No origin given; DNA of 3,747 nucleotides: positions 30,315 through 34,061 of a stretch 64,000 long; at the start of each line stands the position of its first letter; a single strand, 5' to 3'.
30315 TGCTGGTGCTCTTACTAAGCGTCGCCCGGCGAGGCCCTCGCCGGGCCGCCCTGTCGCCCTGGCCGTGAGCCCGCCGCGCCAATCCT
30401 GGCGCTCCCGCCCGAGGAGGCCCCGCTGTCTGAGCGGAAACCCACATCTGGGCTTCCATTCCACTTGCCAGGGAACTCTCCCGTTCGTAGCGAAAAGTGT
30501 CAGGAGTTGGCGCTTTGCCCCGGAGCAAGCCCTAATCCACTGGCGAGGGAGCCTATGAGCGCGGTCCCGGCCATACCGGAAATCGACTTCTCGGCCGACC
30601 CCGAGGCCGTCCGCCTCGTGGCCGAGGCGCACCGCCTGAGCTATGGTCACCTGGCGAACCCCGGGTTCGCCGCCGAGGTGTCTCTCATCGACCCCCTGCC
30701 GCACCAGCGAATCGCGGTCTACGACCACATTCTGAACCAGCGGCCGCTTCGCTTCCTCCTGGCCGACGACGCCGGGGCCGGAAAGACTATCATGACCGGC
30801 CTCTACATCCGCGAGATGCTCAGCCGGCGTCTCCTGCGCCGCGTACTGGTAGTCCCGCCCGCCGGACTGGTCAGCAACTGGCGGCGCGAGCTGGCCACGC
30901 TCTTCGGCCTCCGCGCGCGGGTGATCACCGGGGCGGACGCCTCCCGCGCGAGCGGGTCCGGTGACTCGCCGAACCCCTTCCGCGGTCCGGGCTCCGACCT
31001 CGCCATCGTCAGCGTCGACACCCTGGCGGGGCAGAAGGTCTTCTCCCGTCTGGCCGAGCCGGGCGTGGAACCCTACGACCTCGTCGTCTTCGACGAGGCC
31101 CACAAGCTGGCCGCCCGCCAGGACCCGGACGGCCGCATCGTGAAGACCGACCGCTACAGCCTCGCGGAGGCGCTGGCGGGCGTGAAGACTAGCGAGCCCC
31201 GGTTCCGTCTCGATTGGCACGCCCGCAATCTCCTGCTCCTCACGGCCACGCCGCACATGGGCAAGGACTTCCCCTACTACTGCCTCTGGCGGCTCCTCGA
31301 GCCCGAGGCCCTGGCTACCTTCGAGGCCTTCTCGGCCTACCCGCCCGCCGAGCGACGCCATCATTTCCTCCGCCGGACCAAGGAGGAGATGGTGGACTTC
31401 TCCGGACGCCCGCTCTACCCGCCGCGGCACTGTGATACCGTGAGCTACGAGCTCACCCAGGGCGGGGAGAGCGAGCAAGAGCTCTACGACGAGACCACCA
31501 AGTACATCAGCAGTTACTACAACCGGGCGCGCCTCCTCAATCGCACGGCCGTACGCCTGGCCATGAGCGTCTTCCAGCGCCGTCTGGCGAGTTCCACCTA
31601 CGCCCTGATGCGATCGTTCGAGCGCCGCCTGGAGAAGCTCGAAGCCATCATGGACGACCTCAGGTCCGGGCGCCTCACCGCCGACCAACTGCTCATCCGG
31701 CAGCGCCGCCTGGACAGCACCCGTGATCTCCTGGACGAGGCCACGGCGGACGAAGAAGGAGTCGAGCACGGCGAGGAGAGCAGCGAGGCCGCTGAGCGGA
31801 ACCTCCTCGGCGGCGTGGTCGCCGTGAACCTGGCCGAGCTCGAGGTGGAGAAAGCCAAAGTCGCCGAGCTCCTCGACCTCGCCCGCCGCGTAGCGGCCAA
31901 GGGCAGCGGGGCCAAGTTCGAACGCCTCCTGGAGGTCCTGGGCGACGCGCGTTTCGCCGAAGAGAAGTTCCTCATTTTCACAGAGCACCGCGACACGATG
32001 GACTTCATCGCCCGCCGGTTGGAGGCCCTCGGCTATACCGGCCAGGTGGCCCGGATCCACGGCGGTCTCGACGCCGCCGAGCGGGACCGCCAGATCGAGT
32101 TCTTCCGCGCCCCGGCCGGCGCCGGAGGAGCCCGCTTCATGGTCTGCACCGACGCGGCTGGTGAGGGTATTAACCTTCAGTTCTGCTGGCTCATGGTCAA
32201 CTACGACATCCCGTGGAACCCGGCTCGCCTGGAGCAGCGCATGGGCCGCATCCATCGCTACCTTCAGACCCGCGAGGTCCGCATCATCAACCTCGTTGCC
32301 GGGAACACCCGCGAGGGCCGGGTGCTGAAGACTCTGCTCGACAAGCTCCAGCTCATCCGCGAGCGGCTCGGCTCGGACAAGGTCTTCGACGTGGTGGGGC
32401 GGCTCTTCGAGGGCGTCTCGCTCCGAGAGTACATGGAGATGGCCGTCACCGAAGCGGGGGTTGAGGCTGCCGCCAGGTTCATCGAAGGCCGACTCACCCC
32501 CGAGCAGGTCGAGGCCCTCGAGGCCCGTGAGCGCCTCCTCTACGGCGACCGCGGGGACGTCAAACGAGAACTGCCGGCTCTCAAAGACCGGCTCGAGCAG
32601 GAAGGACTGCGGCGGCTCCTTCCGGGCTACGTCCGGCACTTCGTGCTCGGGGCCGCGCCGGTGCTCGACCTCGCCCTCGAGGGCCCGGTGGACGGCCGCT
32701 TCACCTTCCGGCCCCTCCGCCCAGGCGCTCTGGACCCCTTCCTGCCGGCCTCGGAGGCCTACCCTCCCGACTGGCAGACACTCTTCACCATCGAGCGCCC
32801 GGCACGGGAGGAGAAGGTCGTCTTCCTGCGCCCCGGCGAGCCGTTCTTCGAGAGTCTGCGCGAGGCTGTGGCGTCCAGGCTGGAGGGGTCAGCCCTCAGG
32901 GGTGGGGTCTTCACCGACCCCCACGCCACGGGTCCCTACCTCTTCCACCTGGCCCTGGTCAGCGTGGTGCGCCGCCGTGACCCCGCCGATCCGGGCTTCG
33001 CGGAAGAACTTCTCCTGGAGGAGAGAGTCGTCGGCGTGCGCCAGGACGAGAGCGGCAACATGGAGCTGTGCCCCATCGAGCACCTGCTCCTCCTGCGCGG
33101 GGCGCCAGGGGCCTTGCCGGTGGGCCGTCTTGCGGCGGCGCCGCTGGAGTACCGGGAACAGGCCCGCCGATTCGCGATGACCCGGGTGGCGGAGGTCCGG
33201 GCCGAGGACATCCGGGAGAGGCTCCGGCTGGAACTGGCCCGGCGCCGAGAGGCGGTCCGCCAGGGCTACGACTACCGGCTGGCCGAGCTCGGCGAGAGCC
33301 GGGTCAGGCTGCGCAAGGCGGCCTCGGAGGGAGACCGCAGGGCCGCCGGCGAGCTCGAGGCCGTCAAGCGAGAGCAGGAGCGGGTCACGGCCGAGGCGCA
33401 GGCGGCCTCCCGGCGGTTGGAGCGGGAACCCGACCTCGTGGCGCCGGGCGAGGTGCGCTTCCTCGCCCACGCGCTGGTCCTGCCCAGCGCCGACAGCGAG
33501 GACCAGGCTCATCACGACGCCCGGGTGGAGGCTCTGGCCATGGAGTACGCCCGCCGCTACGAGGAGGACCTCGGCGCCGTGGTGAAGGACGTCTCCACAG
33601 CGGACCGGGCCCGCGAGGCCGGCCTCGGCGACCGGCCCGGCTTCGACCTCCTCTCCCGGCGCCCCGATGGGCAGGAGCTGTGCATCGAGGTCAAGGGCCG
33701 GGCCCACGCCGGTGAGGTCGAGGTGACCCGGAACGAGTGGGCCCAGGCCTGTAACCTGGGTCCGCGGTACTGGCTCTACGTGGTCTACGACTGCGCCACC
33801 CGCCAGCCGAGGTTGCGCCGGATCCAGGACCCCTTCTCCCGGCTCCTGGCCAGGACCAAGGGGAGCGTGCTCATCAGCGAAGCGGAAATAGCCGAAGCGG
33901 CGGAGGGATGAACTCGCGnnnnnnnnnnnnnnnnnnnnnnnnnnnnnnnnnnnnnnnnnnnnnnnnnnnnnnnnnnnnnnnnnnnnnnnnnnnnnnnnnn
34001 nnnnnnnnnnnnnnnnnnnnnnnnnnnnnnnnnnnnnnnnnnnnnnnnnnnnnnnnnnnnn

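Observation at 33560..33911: C-terminal PD-(D/E)xK-like (DUF3883-type) domain fused to the SNF2 helicase: candidate effector nuclease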

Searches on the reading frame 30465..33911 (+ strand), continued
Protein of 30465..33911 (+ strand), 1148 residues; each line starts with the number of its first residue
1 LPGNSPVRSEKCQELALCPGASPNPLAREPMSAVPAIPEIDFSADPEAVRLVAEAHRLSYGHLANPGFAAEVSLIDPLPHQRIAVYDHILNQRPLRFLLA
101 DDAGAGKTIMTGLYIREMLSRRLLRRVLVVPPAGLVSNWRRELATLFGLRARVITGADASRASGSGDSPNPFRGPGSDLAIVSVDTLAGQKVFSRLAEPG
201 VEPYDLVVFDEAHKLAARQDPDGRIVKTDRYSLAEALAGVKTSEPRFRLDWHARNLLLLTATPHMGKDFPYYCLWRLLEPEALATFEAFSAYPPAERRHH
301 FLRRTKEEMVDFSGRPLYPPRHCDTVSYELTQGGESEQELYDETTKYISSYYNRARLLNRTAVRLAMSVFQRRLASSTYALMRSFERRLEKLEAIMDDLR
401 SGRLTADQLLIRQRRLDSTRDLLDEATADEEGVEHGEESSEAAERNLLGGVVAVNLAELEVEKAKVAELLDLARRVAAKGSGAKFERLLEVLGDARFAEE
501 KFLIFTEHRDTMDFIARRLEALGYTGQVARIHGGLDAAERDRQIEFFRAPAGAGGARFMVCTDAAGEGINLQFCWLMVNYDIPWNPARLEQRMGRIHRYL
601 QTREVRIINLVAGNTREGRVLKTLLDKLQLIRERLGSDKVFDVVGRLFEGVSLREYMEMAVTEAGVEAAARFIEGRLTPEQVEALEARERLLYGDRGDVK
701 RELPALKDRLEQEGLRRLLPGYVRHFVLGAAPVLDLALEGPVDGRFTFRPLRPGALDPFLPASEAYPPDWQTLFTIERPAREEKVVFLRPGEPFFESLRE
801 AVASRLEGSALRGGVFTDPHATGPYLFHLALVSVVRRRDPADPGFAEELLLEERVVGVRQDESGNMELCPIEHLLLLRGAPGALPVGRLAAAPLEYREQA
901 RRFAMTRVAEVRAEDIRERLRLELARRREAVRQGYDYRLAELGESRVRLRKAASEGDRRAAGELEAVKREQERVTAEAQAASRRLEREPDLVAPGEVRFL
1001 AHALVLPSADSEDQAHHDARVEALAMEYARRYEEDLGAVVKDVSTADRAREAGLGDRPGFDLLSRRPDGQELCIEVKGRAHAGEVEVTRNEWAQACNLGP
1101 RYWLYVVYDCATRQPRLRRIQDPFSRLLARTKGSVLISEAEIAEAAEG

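Call 85: search_dna_similar(query=window:30555-33908:+, collection=plasmids, mode=protein, max_rows=12, max_evalue=1e-30)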
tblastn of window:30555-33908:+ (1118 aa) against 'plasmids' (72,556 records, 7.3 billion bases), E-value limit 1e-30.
Records with a match: 124; places in all: 131; records where one place covers at least 80% of the query: 2.
Best place of each record, by identity: 60-80% 1; <60% 123.
By first word of the organism name: Klebsiella 27; Thermus 17; Rhodococcus 14; Halobacterium 7; Planktothrix 4; Candidatus 3; Burkholderia 3; Nostoc 2; Calothrix 2; Acidovorax 2; and 35 more.
By predicted mobility (MOB-suite, as given by PLSDB): non-mobilizable 61; conjugative 44; mobilizable 19.
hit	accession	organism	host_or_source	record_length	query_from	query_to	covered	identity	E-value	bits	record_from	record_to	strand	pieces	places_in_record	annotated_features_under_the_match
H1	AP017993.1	Planktothrix agardhii NIES-204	-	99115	13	1014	90%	32.1%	2e-97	349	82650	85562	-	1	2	helicase-like protein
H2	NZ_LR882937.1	Planktothrix agardhii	-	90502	13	1014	90%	32.1%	2e-97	349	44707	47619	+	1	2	helicase-related protein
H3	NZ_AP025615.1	Thermus thermophilus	-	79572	6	796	71%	37.0%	1e-92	334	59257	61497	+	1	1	helicase-related protein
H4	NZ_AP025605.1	Thermus thermophilus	-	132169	6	796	71%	37.0%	2e-92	334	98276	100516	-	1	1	helicase-related protein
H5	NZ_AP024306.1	Thermus thermophilus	-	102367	6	796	71%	37.0%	2e-92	334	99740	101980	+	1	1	none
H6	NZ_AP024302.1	Thermus thermophilus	-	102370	6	796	71%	37.0%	3e-92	333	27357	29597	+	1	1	helicase-related protein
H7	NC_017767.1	Thermus thermophilus HB8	-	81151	6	796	71%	37.0%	3e-92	333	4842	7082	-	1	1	helicase-related protein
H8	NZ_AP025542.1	Thermus thermophilus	-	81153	6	796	71%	37.0%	3e-92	333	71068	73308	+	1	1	helicase-related protein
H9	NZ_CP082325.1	Thermus thermophilus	cell culture,cheese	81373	6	796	71%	37.0%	3e-92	333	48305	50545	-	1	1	helicase-related protein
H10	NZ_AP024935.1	Thermus thermophilus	-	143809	6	796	71%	36.8%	3e-92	333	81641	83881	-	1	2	helicase-related protein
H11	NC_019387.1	Thermus oshimai JL-2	-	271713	1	803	72%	36.2%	4e-90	327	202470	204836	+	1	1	helicase-related protein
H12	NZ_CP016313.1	Thermus brockianus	whole organism,environmental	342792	4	797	71%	36.3%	3e-85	312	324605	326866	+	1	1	helicase-related protein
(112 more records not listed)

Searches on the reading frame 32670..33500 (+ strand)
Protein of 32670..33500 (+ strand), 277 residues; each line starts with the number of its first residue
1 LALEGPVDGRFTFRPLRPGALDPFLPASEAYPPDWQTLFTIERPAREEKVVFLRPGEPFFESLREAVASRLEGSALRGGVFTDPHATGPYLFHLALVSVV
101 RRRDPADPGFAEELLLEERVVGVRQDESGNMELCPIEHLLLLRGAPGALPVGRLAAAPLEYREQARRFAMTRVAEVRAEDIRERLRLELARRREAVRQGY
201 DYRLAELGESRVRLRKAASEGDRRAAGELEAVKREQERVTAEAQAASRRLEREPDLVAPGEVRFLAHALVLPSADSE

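Call 70: search_protein_families(library=pfam, proteins=[window:32670-33500:+], max_evalue=1)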
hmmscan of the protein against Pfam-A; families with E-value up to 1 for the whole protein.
window:32670-33500:+ (277 aa): 0 families

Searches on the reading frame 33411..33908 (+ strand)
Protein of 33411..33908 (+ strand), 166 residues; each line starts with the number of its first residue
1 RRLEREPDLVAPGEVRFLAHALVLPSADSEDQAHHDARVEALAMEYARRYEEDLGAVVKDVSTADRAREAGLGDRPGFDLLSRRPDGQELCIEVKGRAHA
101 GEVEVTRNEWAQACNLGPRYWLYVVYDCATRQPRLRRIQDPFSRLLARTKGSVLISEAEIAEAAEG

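Call 22: find_homologous_proteins(query=window:33411-33908:+, max_evalue=0.001)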
Query window:33411-33908:+ (166 aa): 305 proteins with E <= 0.001 among 1423 candidates; the best 120 are listed.
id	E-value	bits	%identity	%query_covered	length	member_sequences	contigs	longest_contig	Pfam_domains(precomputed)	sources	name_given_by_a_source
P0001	2.1e-103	361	100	100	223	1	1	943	PF13020.13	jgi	-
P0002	6.4e-63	229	67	98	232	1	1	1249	PF13020.13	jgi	jgi:hypothetical protein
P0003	2.8e-62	227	66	99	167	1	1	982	PF13020.13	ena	-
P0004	3.7e-62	227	70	99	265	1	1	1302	PF13020.13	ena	-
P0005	1.0e-61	226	65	98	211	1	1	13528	PF13020.13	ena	-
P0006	6.4e-61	223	64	98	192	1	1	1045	PF13020.13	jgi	jgi:hypothetical protein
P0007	1.4e-60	222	63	99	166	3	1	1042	PF13020.13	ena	-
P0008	1.6e-59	218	62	98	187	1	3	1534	PF13020.13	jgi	-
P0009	2.1e-59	218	63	99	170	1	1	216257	PF13020.13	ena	-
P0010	2.8e-59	218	63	99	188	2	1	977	PF13020.13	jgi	jgi:hypothetical protein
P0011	3.1e-59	218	62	98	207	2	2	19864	PF13020.13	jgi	-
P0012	5.7e-59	217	62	99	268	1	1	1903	PF13020.13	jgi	-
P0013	9.1e-59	216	62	98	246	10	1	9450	PF13020.13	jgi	jgi:hypothetical protein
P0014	3.7e-58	214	61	99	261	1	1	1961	PF13020.13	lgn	-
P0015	7.8e-58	213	64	93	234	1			PF13020.13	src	-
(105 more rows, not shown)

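Call 27: search_solved_structures(query=A1, max_evalue=10, show_alignments=3)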
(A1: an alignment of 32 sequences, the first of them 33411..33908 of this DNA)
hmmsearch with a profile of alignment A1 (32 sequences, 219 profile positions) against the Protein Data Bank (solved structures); distinct sequences matched with E-value up to 10: 0.

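Call 30: predict_structure(alignment_id=A1)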
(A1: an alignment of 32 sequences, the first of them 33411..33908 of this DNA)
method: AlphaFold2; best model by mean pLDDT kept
length: 166 residues; sequences in the alignment: 32
mean_pLDDT: 87.7   pTM: 0.80
mean pLDDT of the five models: 87.7, 87.3, 87.2, 87.0, 86.7
residues with pLDDT >= 90: 122; 70-90: 18; 50-70: 17; < 50: 9
segments of 3 or more residues with pLDDT < 50: 1-6
pLDDT, mean of each block of 10 residues (from residue 1): 45 54 81 93 98 98 98 97 98 96 93 95 95 95 80 90 85
secondary structure, 60 per line:
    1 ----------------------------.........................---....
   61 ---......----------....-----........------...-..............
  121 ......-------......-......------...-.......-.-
elements in order: H29-53 E57-60 H64-69 E80-83 E89-96 E103-105 H107-119 E120-126 E134-139 H141-146 E153-155 H157-163

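Call 31: search_protein_representatives(protein=window:33411-33908:+)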
Query: 166 residues. Proteins with E-value up to 0.001 (for the whole library): 1266; up to 1e-10: 358; up to 1e-30: 72. The best 150 are listed.
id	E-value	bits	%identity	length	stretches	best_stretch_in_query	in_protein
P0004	1.2e-62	227.0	70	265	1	2-165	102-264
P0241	2.5e-59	216.2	62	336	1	3-166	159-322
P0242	9.8e-58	211.0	63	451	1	3-164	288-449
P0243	3.9e-55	202.5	60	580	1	3-164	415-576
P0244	7.3e-54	198.4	59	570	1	3-164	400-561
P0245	1.1e-53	197.9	58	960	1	3-165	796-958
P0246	3.1e-53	196.3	61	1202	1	3-165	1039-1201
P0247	3.4e-51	189.7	60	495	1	3-165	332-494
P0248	9.8e-51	188.2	57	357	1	5-166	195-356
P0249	2.4e-50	187.0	55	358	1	1-165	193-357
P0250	5.3e-49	182.6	55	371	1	3-165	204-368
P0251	4.0e-48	179.7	57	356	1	3-163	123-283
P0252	4.4e-48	179.6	58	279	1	3-165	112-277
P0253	8.2e-48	178.7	59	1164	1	10-165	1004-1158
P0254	1.1e-47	178.3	57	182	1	2-165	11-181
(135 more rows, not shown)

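Call 37: fold_search(model_id=the predicted structure, library=pdb)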
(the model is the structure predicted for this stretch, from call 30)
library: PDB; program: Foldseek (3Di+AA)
matches with E <= 10: 207; with E <= 0.001: 0
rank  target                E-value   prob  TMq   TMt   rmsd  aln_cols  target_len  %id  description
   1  1ob8_B                2.6e-03  1.00  0.44  0.55   4.0       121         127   10  Holliday Junction Resolving Enzyme (released 2004-10-15)
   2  1ob9                  3.9e-03  1.00  0.45  0.57   3.9       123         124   10  Holliday Junction Resolving Enzyme (released 2004-10-15)
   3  1ob8_A                4.1e-03  1.00  0.42  0.55   4.0       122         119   10  Holliday Junction Resolving Enzyme (released 2004-10-15)
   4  2ost_C                1.7e-02  0.99  0.42  0.49   4.9       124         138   14  The structure of a bacterial homing endonuclease : I-Ssp6803I (released 2007-03-20)
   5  4qbn_A                1.9e-02  0.99  0.37  0.62   3.4        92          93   22  VRR_NUC domain (released 2014-09-10)
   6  9qcc_M                5.5e-02  0.84  0.41  0.20   6.4       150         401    9  Activated XauSPARDA filament assembly with bound dsDNA substrate (released 2025-12-17)
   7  1ni0_A                5.5e-02  0.54  0.34  0.36   9.6       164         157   10  Structure of the Y94F mutant of the restriction endonuclease PvuII (released 2003-02-04)
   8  1ni0_C                6.2e-02  0.35  0.30  0.31  10.5       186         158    8  Structure of the Y94F mutant of the restriction endonuclease PvuII (released 2003-02-04)
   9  2pvi_A                8.6e-02  0.44  0.36  0.38   9.0       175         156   10  PVUII ENDONUCLEASE COMPLEXED TO AN IODINATED COGNATE DNA (released 1999-12-20)
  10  8a4c_C                8.6e-02  0.41  0.32  0.28   8.6       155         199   12  Structure of human Rep15:Rab3B complex. (released 2022-08-10)
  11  9vx6_T                9.2e-02  0.77  0.43  0.20   6.7       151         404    9  Helical structure of gRNA-tDNA SPARDA complex (released 2026-01-14)
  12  9jt2_B                9.2e-02  0.63  0.39  0.19   6.4       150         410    9  substrate-bound NbaSPARDA complexes (released 2025-04-02)
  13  1eyu_B                9.2e-02  0.33  0.33  0.35  10.1       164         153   11  HIGH RESOLUTION STRUCTURE OF THE PVUII ENDONCULEASE/COGNATE DNA COMPLEX AT PH 4.6 (released 2000-07-21)
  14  1pvu_A                1.0e-01  0.47  0.36  0.39   9.5       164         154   12  THE CRYSTAL STRUCTURE OF PVUII ENDONUCLEASE REVEALS EXTENSIVE STRUCTURAL HOMOLOGIES TO ECORV (released 1995-03-31)
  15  2ost_A                1.1e-01  0.77  0.40  0.44   5.3       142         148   14  The structure of a bacterial homing endonuclease : I-Ssp6803I (released 2007-03-20)
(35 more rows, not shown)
